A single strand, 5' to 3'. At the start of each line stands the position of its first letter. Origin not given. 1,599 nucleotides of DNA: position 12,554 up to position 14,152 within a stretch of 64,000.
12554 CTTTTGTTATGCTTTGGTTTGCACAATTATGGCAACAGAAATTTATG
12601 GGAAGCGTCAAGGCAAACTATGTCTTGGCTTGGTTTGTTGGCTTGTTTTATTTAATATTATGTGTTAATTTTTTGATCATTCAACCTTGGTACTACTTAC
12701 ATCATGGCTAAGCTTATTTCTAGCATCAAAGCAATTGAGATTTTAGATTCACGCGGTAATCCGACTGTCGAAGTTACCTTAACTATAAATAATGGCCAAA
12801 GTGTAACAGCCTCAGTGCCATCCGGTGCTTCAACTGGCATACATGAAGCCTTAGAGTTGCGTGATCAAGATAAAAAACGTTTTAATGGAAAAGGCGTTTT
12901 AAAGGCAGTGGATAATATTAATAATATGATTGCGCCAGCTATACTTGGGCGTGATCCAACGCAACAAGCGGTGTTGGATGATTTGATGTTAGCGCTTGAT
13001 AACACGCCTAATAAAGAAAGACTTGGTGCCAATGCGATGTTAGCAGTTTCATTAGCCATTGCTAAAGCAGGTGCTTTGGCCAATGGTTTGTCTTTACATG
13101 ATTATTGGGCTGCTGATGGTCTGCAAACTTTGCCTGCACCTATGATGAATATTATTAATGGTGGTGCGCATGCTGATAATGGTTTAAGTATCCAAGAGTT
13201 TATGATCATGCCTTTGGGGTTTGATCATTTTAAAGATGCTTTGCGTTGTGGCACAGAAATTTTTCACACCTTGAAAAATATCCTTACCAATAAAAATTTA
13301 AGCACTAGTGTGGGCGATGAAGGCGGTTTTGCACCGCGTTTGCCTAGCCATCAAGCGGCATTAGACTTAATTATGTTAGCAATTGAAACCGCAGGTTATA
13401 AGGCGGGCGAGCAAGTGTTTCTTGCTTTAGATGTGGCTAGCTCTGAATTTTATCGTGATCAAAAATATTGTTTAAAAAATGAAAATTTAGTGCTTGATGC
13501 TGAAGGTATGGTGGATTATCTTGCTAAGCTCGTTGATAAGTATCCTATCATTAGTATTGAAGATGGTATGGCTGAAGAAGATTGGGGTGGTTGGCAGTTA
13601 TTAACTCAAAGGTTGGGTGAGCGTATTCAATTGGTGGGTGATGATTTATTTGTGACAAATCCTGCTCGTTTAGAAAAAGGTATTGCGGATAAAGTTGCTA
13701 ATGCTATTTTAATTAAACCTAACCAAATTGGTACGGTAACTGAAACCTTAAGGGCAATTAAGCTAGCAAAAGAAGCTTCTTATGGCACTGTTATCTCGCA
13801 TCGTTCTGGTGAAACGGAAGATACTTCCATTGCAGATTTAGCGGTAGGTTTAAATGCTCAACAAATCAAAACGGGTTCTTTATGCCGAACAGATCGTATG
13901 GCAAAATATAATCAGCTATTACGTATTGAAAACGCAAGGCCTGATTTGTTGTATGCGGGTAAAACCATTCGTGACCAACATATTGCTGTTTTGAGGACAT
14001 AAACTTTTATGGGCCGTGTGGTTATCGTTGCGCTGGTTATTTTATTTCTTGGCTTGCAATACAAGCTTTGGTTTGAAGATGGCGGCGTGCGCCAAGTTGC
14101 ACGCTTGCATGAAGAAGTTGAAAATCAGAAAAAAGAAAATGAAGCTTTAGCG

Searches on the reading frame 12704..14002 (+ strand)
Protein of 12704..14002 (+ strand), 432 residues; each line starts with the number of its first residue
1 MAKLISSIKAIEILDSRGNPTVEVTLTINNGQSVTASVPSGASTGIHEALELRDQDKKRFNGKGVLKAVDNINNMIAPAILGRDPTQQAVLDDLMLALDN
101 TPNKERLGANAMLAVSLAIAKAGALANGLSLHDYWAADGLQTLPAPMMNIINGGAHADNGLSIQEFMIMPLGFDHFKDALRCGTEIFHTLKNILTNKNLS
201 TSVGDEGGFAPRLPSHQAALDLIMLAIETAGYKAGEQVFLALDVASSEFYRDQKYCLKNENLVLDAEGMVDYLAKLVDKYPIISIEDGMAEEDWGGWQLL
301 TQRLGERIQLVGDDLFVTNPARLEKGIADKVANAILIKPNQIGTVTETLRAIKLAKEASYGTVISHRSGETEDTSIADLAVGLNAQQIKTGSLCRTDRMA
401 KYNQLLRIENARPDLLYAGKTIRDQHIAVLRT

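Call 49: find_encoding_contigs(protein=window:12704-14002:+, flank=10000, max_places=1)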
Protein window:12704-14002:+ (432 aa): 4 contigs read that carry it; 1 place shown.
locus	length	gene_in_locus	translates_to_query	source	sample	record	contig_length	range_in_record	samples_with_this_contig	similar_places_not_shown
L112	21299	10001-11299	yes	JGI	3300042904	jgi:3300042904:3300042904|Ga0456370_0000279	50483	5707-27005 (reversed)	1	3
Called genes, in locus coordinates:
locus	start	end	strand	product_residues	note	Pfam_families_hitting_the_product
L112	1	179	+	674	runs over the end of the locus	PF22745:Nlig-Ia, PF01653:DNA_ligase_aden, PF03120:OB_DNA_ligase, PF03119:DNA_ligase_ZBD, PF12826:HHH_2, PF14520:HHH_5, PF00533:BRCT, PF12738:PTCB-BRCT (weak)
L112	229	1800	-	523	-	PF13231:PMT_2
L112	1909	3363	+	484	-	PF13231:PMT_2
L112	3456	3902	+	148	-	-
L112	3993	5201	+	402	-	PF00155:Aminotran_1_2, PF01053:Cys_Met_Meta_PP (weak), PF01041:DegT_DnrJ_EryC1 (weak)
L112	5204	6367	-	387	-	PF07690:MFS_1, PF00083:Sugar_tr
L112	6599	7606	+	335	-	PF01210:NAD_Gly3P_dh_N, PF02558:ApbA, PF03807:F420_oxidored (faint), PF07479:NAD_Gly3P_dh_C, PF20618:GPD_NAD_C_bact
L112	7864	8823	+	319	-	-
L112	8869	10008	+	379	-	PF13231:PMT_2 (weak)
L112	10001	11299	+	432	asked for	PF03952:Enolase_N, PF00113:Enolase_C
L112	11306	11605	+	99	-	PF04977:DivIC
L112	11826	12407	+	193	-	-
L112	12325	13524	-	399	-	PF02636:Methyltransf_28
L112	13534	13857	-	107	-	-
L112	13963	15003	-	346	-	PF03417:AAT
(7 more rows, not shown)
